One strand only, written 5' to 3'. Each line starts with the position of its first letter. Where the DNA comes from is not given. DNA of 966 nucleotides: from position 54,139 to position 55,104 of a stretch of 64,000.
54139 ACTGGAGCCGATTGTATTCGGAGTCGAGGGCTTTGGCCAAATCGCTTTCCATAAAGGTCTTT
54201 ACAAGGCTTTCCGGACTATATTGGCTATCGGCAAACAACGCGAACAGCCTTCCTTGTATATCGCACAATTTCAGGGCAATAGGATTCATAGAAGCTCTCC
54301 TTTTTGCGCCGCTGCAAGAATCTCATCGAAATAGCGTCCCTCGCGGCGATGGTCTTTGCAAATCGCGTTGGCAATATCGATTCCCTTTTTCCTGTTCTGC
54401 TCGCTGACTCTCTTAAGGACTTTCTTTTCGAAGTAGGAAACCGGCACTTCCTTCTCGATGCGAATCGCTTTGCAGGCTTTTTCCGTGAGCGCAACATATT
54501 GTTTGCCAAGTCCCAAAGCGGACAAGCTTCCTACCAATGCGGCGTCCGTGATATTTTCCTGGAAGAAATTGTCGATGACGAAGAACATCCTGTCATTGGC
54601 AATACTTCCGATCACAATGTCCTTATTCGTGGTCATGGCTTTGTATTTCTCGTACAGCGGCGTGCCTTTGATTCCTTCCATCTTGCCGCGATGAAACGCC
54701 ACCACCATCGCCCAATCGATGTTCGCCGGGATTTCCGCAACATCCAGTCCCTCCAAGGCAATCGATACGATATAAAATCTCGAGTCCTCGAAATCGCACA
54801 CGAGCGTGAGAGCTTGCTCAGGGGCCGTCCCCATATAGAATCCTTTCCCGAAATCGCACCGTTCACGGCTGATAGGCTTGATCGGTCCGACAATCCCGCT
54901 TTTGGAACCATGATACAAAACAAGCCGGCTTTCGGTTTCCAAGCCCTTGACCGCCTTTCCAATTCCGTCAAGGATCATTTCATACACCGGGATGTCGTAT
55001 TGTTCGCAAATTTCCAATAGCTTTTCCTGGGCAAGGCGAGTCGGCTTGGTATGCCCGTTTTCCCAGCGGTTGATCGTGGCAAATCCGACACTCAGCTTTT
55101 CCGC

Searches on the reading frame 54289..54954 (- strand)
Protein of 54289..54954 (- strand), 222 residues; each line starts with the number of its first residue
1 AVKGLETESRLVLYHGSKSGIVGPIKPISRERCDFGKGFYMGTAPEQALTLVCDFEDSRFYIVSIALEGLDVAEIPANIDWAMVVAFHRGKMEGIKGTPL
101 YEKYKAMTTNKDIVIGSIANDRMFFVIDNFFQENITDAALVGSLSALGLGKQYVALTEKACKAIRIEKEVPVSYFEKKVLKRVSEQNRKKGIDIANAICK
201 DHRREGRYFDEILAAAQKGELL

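Call 24: search_protein_representatives(protein=window:54289-54954:-)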
Query: 222 residues. Proteins with E-value up to 0.001 (for the whole library): 998; up to 1e-10: 563; up to 1e-30: 87. The best 150 are listed.
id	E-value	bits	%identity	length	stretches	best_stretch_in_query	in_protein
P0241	3.5e-88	311.0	65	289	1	9-216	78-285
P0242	1.0e-82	293.2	60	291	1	9-216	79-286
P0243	1.8e-72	259.7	57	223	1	8-219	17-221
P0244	7.7e-68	244.6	55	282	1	8-214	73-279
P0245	1.3e-67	243.9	54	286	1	12-215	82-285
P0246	3.7e-65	235.8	54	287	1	10-214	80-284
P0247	4.5e-65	235.6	51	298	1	8-216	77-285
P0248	9.1e-64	231.3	50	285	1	6-215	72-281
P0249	2.2e-60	220.2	57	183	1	41-220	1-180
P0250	2.6e-60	220.0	51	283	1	7-213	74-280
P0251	9.5e-60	218.2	46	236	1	6-215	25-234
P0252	1.8e-57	210.7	47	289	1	10-216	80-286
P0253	8.9e-57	208.4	47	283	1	8-214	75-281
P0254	4.0e-56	206.3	47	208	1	12-214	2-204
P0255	1.0e-55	204.9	50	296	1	10-214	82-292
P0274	1.0e-42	162.5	43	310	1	11-217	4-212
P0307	7.6e-34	133.5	39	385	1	10-215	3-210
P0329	1.8e-30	122.5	34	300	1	9-215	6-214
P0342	1.3e-29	119.7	36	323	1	9-213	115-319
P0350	3.3e-29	118.3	62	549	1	119-219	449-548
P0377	1.5e-27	113.0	38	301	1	11-209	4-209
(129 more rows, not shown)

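Call 37: predict_structure(alignment_id=A3)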
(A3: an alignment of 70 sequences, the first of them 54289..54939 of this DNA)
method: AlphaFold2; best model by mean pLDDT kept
length: 217 residues; sequences in the alignment: 70
mean_pLDDT: 84.2   pTM: 0.80
mean pLDDT of the five models: 84.2, 81.7, 81.7, 81.0, 77.7
residues with pLDDT >= 90: 93; 70-90: 100; 50-70: 22; < 50: 2
segments of 3 or more residues with pLDDT < 50: none
pLDDT, mean of each block of 10 residues (from residue 1): 76 83 72 85 64 86 93 90 93 94 92 69 90 88 83 94 84 76 78 81 95 83
secondary structure, 60 per line:
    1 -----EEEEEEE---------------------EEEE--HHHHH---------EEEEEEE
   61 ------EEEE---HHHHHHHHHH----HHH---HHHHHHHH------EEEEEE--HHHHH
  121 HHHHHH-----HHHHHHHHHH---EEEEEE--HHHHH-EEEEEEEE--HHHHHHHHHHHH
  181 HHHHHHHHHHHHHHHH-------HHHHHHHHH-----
elements in order: E6-12 E34-37 H40-44 E54-60 E67-70 H74-83 H94-101 E108-113 H116-126 H132-141 E145-150 H153-157 E159-166 H169-196 H204-212

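Call 40: fold_search(model_id=the predicted structure, library=pdb)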
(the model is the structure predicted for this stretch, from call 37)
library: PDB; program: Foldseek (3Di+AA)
matches with E <= 10: 96; with E <= 0.001: 0
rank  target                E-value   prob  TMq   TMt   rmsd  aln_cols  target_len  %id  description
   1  7rb4                  2.9e-02  0.66  0.34  0.15  12.3       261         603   13  Crystal structure of Peptono Toxin, a diphtheria toxin homolog, from Seinonella peptonophila (released 2022-04-20)
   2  8s2m_B                7.5e-01  0.28  0.18  0.29   5.7        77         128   10  Xenorhabdus bovienii Rhs C-terminal toxin TreX complex with TriX immunity protein (released 2024-12-04)
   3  9cen_B                1.2e+00  0.05  0.13  0.08  10.5       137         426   11  Structure of the thiocysteine lyase (SH) domain from guangnanmycin A biosynthetic pathway (released 2024-09-25)
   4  1uu1_B                1.3e+00  0.05  0.19  0.14  10.3       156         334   17  Complex of Histidinol-phosphate aminotransferase (HisC) from Thermotoga maritima (Apo-form) (released 2004-03-18)
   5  6dkn_B                1.4e+00  0.01  0.11  0.09  18.1       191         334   10  CRYSTAL STRUCTURE OF ARABIDOPSIS THALIANA DECAPPING NUCLEASE DXO1 (released 2019-02-27)
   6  8s2n_B                1.7e+00  0.18  0.19  0.30   5.6        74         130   11  Xenorhabdus bovienii Rhs toxin TreTu complex with TrxA and TriTu immunity protein (released 2024-12-04)
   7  9gco_B                1.8e+00  0.16  0.18  0.28   5.8        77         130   10  Xenorhabdus bovienii Thioredoxin complex with Rhs toxin TreX and immunity protein TriX (released 2024-12-04)
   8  9cen_A                1.8e+00  0.03  0.15  0.09  10.2       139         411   14  Structure of the thiocysteine lyase (SH) domain from guangnanmycin A biosynthetic pathway (released 2024-09-25)
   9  1uu1_A                2.0e+00  0.05  0.19  0.14   8.3       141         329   17  Complex of Histidinol-phosphate aminotransferase (HisC) from Thermotoga maritima (Apo-form) (released 2004-03-18)
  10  3izp                  2.1e+00  0.01  0.09  0.04  24.7       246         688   10  Conformation of EF-G during translocation (released 2011-03-16)
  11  8c5y_B                2.2e+00  0.18  0.18  0.21  10.3        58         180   16  RPA tetrameric supercomplex from Pyrococcus abyssi (released 2023-05-03)
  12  9lil                  2.2e+00  0.03  0.12  0.08   9.3        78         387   13  Crystal structure of the monkeypox virus N-tagged I7L protease in the I4 space group (released 2025-04-16)
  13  6n10                  2.4e+00  0.01  0.12  0.08  16.8       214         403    7  Crystal structure of Arabidopsis thaliana mevalonate 5-diphosphate decarboxylase 1 complexed with (R)-MVAPP (released 2019-07-17)
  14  4ade_B                2.5e+00  0.02  0.16  0.12  11.6       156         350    7  Structural and functional study of succinyl-ornithine transaminase from E. coli (released 2013-01-16)
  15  6bwh_A                2.5e+00  0.02  0.14  0.14  12.5       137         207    6  Crystal structure of Mycoibacterium tuberculosis Rv2983 in complex with PEP (released 2018-12-19)
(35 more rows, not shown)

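Call 43: search_protein_families(library=pfam, proteins=[P0307, P0274, P0329, P0377, P0350, P0342], max_evalue=0.1)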
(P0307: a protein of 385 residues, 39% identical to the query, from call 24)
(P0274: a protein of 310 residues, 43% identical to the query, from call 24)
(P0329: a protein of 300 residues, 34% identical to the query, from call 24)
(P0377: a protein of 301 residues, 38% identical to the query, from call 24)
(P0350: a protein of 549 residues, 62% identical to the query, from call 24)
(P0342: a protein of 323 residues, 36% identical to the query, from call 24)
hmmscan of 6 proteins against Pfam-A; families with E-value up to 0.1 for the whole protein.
P0307 (385 aa): 1 family
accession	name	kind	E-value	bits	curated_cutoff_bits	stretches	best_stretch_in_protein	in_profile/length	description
PF13151.12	DUF3990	-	1.9e-26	93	32.2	1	4-160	1-151/152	Protein of unknown function (DUF3990)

P0274 (310 aa): 1 family
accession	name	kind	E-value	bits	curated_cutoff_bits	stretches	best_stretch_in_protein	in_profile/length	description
PF13151.12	DUF3990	-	1.3e-27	96.8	32.2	1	5-159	2-150/152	Protein of unknown function (DUF3990)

P0329 (300 aa): 1 family
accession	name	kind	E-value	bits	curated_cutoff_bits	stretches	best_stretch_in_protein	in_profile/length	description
PF13151.12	DUF3990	-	1e-28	100.4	32.2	1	9-162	2-149/152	Protein of unknown function (DUF3990)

P0377 (301 aa): 2 families
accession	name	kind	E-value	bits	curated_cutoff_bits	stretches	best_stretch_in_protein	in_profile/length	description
PF13151.12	DUF3990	-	2.3e-24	86.2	32.2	1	4-166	1-151/152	Protein of unknown function (DUF3990)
PF18760.7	ART-PolyVal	-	0.078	14.2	31.2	0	4-69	7-66/140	ADP-Ribosyltransferase in polyvalent proteins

P0350 (549 aa): 2 families
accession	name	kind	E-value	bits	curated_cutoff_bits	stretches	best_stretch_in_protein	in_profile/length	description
PF17647.6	DUF5518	-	0.005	17.4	27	1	366-425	14-71/116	Family of unknown function (DUF5518)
PF13151.12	DUF3990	-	0.048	13.8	32.2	1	455-493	112-150/152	Protein of unknown function (DUF3990)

P0342 (323 aa): 2 families
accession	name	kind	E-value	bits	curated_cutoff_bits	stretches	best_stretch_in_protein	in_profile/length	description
PF13151.12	DUF3990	-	1.4e-27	96.7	32.2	1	117-271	1-151/152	Protein of unknown function (DUF3990)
PF05842.16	Euplotes_phero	-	0.055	14.5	25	0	19-81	71-128/134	Euplotes octocarinatus mating pheromone protein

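Call 46: fold_search(model_id=the predicted structure, library=viral)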
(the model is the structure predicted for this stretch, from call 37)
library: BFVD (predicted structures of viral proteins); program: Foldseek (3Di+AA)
matches with E <= 10: 123; with E <= 0.001: 5
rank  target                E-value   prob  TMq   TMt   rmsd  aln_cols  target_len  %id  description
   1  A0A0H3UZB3            7.0e-10  1.00  0.52  0.55   6.1       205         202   23  (no name in the UniProt tables at hand)
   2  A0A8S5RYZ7            1.3e-05  1.00  0.36  0.48   8.7       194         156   18  Uncharacterized protein [Myoviridae sp. ctNQV2]
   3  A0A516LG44            4.7e-04  1.00  0.37  0.29   8.7       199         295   11  (no name in the UniProt tables at hand)
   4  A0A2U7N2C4            7.2e-04  1.00  0.35  0.57   7.4       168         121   15  Uncharacterized protein [Pseudomonas phage PspYZU01]
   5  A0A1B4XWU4            8.6e-04  1.00  0.38  0.46   7.4       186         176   13  P domain-containing [Tenacibaculum phage pT24]
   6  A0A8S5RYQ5            1.2e-03  0.97  0.29  0.33  11.5       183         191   14  PolyVal ADP-Ribosyltransferase [Myoviridae sp. ctNQV2]
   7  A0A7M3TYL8            1.5e-03  0.97  0.32  0.36  14.7       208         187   14  (no name in the UniProt tables at hand)
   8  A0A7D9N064            1.5e-03  0.82  0.30  0.18  23.9       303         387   12  (no name in the UniProt tables at hand)
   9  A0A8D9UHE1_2          1.8e-03  0.91  0.33  0.07  33.6       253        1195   12  PolyVal ADP-ribosyltransferase [Myoviridae sp. ctjz83]
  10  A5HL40                2.1e-03  0.97  0.35  0.08  16.1       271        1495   11  PfWMP3_26 [Phormidium phage Pf-WMP3]
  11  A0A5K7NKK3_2          2.6e-03  0.99  0.39  0.10  12.8       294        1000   10  (no name in the UniProt tables at hand)
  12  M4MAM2                2.7e-03  1.00  0.36  0.62   7.0       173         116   14  (no name in the UniProt tables at hand)
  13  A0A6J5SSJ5            4.4e-03  0.99  0.35  0.25   9.1       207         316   13  Uncharacterized protein [uncultured Caudovirales phage]
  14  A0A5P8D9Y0            4.7e-03  0.97  0.37  0.18   7.5       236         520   10  N-acetyltransferase domain-containing protein [Gordonia phage OhMyWard]
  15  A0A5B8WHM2            5.0e-03  0.89  0.29  0.22  12.7       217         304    9  Membrane protein [Arthrobacter phage Qui]
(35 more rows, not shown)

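Call 55: search_dna_similar(query=window:54289-54939:-, collection=phages, mode=protein, max_evalue=0.001, max_rows=25)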
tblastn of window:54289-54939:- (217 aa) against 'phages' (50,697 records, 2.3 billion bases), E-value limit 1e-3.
Records with a match: 1; places in all: 1; records where one place covers at least 80% of the query: 1.
Best place of each record, by identity: <60% 1.
By first word of the organism name: Bacteriophage 1.
By host as written in the record: - 1.
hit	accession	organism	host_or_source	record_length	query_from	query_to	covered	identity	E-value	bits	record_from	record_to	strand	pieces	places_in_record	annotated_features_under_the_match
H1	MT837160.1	Bacteriophage sp.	human fecal samples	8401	6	188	84%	28.3%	8e-5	49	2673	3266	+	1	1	record has no annotation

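Call 56: search_dna_similar(query=window:54289-54939:-, collection=plasmids, mode=protein, max_evalue=0.001, max_rows=25)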
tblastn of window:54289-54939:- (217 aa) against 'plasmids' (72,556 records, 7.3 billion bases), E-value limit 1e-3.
Records with a match: 3; places in all: 3; records where one place covers at least 80% of the query: 2.
Best place of each record, by identity: <60% 3.
By first word of the organism name: Treponema 1; Collinsella 1; Lactobacillus 1.
By predicted mobility (MOB-suite, as given by PLSDB): non-mobilizable 3.
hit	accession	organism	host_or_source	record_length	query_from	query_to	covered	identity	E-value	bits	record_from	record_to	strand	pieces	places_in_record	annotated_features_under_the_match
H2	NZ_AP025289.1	Treponema saccharophilum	-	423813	6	208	94%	26.9%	1e-6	56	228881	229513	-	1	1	DUF3990 domain-containing protein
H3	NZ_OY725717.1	Collinsella aerofaciens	-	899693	3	193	88%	26.6%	5e-4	48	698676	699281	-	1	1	DUF3990 domain-containing protein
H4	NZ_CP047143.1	Lactobacillus crispatus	Gallus gallus,Isolated and purified ...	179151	6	155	69%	25.0%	1e-3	47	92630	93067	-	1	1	DUF3990 domain-containing protein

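Call 57: get_annotated_region(hit=H4, flank=6000)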
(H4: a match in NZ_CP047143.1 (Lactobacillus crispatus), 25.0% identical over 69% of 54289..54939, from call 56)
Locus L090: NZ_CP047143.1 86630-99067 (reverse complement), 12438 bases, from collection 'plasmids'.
description: Lactobacillus crispatus strain C25 plasmid unnamed, complete sequence
organism: Lactobacillus crispatus (NCBI taxid 47770)
taxonomy: Bacteria; Bacillota; Bacilli; Lactobacillales; Lactobacillaceae; Lactobacillus; Lactobacillus crispatus
host: -; source: Gallus gallus,Isolated and purified from a mixed microbial population.; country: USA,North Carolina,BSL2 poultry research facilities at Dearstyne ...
typing (MOB-suite, as given by PLSDB): non-mobilizable
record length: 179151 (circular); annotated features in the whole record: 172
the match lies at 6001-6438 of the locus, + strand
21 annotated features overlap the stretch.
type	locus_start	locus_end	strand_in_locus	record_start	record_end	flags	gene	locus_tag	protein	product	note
CDS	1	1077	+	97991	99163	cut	dnaN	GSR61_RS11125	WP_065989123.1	DNA polymerase III subunit beta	GO:0006260 - DNA replication [Evidence IEA]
CDS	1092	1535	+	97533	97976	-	-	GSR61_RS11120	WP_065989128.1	hypothetical protein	-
CDS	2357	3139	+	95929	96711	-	-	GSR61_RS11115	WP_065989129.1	hypothetical protein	-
CDS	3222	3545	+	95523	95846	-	-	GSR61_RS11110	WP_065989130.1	hypothetical protein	-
CDS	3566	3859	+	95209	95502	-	-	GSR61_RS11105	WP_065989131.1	hypothetical protein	-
CDS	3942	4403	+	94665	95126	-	-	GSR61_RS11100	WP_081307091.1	hypothetical protein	-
CDS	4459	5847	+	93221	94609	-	-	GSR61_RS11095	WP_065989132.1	hypothetical protein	-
CDS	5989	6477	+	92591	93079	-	-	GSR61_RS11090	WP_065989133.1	DUF3990 domain-containing protein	-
CDS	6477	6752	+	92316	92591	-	-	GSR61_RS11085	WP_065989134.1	hypothetical protein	-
CDS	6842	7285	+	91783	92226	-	-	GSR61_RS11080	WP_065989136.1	hypothetical protein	-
CDS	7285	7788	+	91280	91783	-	-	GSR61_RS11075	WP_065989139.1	hypothetical protein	-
CDS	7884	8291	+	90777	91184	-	-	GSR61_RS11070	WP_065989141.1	hypothetical protein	-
CDS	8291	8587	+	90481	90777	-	-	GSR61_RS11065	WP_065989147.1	hypothetical protein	-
CDS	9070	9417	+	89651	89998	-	-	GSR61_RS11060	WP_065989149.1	hypothetical protein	-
CDS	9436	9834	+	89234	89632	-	-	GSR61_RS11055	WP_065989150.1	hypothetical protein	-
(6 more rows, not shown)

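Call 58: get_annotated_region(hit=H2, flank=6000)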
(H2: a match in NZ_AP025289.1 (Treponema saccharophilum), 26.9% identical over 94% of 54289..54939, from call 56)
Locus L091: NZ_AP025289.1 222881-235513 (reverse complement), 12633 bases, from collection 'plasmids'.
description: Treponema saccharophilum strain JCM 32279 plasmid pTS1, complete sequence
organism: Treponema saccharophilum (NCBI taxid 165)
taxonomy: Bacteria; Spirochaetota; Spirochaetia; Spirochaetales; Treponemataceae; Treponema; Treponema saccharophilum
host: -; source: -; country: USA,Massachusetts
typing (MOB-suite, as given by PLSDB): non-mobilizable
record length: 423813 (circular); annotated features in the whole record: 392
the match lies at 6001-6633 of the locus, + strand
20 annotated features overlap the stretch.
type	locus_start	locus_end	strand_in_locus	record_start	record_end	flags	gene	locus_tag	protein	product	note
CDS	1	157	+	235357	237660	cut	-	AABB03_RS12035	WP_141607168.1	hypothetical protein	-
CDS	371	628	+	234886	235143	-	-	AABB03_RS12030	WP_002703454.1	hypothetical protein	-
CDS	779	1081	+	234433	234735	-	-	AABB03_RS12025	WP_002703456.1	hypothetical protein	-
CDS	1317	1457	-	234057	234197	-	-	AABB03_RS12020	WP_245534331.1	hypothetical protein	-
CDS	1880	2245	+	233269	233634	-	-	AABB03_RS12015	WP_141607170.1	hypothetical protein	-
CDS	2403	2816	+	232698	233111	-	-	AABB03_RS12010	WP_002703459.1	hypothetical protein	-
CDS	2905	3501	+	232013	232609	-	-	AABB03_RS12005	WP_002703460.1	2'-5' RNA ligase family protein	-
CDS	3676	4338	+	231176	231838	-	-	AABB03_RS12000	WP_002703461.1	leucine-rich repeat domain-containing protein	-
CDS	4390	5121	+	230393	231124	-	-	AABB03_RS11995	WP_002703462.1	leucine-rich repeat domain-containing protein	-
CDS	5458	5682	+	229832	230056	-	-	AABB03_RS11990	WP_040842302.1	type III toxin-antitoxin system ToxN/AbiQ family toxin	-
CDS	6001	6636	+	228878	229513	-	-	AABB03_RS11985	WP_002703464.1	DUF3990 domain-containing protein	-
CDS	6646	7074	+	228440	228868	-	-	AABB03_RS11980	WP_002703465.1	hypothetical protein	-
CDS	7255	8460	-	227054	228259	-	-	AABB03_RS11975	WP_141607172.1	hypothetical protein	-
CDS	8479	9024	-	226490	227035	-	-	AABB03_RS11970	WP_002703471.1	HEPN family nuclease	-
CDS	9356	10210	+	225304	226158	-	-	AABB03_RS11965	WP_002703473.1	NUDIX domain-containing protein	-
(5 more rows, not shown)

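Call 59: get_annotated_region(hit=H3, flank=6000)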
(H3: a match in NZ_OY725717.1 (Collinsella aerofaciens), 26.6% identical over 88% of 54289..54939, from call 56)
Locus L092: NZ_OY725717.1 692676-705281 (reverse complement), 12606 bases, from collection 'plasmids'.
description: Collinsella aerofaciens strain Collinsella aerofaciens TSDC17.2-1.1 plasmid 6, complete sequence
organism: Collinsella aerofaciens (NCBI taxid 74426)
taxonomy: Bacteria; Actinomycetota; Coriobacteriia; Coriobacteriales; Coriobacteriaceae; Collinsella; Collinsella aerofaciens
host: -; source: -; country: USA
typing (MOB-suite, as given by PLSDB): non-mobilizable
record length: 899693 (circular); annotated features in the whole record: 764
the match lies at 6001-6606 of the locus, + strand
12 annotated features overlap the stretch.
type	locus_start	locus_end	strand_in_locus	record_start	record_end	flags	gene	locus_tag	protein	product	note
CDS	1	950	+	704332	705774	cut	-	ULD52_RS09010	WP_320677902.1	glycoside hydrolase family 32 protein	-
CDS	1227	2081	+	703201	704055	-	-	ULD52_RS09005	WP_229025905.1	DegV family protein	-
CDS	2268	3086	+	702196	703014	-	pflA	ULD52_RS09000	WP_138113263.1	pyruvate formate-lyase-activating protein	-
CDS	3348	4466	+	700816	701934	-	-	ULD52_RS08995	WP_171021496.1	serine hydrolase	GO:0030655 - beta-lactam antibiotic catabolic process [Evidence IEA]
CDS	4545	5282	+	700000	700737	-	mtnN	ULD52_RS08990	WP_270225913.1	5'-methylthioadenosine/S-adenosylhomocysteine nucleosidase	GO:0019509 - L-methionine salvage from methylthioadenosine [Evidence IEA]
CDS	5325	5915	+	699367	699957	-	yihA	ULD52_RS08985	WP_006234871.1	ribosome biogenesis GTP-binding protein YihA/YsxC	GO:0042254 - ribosome biogenesis [Evidence IEA]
CDS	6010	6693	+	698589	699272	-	-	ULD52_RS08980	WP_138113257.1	DUF3990 domain-containing protein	-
CDS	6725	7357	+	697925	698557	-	-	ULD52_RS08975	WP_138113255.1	helix-turn-helix transcriptional regulator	-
CDS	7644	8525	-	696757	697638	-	thrB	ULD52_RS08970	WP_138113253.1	homoserine kinase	GO:0009088 - threonine biosynthetic process [Evidence IEA]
CDS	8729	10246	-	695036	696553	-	thrC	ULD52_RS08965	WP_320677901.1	threonine synthase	GO:0009088 - threonine biosynthetic process [Evidence IEA]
CDS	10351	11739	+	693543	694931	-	-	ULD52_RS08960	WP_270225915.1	aspartate kinase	GO:0009089 - lysine biosynthetic process via diaminopimelate [Evidence IEA]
CDS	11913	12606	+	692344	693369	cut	-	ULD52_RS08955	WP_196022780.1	aspartate-semialdehyde dehydrogenase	GO:0008652 - amino acid biosynthetic process [Evidence IEA]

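Call 60: search_protein_families(library=pfam, proteins=[L092:6725-7354:+, L091:6646-7071:+, L090:6477-6749:+, L090:11399-11677:+, L090:11702-11974:+, L092:6010-6690:+, L090:6842-7282:+], max_evalue=0.1)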
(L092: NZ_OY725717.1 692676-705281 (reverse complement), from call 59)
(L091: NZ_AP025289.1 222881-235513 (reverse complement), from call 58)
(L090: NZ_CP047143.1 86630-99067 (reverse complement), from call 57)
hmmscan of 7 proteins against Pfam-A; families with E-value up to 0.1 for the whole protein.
L092:6725-7354:+ (210 aa): 4 families
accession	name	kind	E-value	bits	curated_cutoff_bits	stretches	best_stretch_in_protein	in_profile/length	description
PF01381.28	HTH_3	-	1.7e-08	34.8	23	1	141-197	2-55/55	Helix-turn-helix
PF13443.12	HTH_26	-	7.6e-06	26.5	22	1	143-202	7-62/63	Cro/C1-type HTH DNA-binding domain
PF12844.13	HTH_19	-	0.00014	22.1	30.2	1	139-198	3-59/64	Helix-turn-helix domain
PF13560.12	HTH_31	-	0.0012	19.6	27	1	140-193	6-57/64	Helix-turn-helix domain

L091:6646-7071:+ (142 aa): 1 family
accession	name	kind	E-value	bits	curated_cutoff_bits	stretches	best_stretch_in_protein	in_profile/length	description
PF20707.3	bDLD2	-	0.031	15.1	25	1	17-62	17-63/93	Bacterial Death-like domain 2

L090:6477-6749:+ (91 aa): 2 families
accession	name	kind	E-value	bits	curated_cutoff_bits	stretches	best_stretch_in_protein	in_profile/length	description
PF12668.12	DUF3791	-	0.027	14.9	25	1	23-46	11-34/60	Protein of unknown function (DUF3791)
PF04157.22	EAP30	-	0.033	14.3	26.8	1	6-65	84-139/219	EAP30/Vps36 family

L090:11399-11677:+ (93 aa): 0 families

L090:11702-11974:+ (91 aa): 10 families
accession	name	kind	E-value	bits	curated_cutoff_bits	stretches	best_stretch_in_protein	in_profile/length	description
PF01381.28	HTH_3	-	1.9e-13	50.7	23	1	35-81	1-47/55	Helix-turn-helix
PF13560.12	HTH_31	-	2.8e-07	31.2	27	1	34-81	5-53/64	Helix-turn-helix domain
PF12844.13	HTH_19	-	0.00023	21.4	30.2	1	35-70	4-39/64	Helix-turn-helix domain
PF13443.12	HTH_26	-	0.00031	21.4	22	1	35-81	2-49/63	Cro/C1-type HTH DNA-binding domain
PF20432.4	Xre-like-HTH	-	0.0012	19.5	25.8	1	35-62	15-42/63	Antitoxin Xre-like helix-turn-helix domain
PF22495.2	HTH_92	-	0.0016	18.2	27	1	36-67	1-32/45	RsaL-like HTH domain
PF15731.11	MqsA_antitoxin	-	0.0093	16.5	30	1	23-75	62-114/131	Antitoxin component of bacterial toxin-antitoxin system, MqsA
PF17762.8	HTH_ParB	-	0.012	16.2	22.6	1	35-60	12-37/102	ParB HTH domain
PF04545.22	Sigma70_r4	-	0.074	13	24.1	0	38-65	15-42/50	Sigma-70, region 4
PF16746.10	BAR_3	-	0.076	13.1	31.7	0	2-33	103-134/235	BAR domain of APPL family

L092:6010-6690:+ (227 aa): 1 family
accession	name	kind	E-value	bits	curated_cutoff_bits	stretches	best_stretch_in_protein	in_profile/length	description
PF13151.12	DUF3990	-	2.5e-41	141.3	32.2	1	1-166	1-152/152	Protein of unknown function (DUF3990)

L090:6842-7282:+ (147 aa): 1 family
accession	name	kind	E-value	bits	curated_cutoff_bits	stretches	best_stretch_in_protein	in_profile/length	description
PF22768.1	SPP1_Dit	-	0.049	14.3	25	0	13-59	11-57/97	Siphovirus-type tail component, C-terminal domain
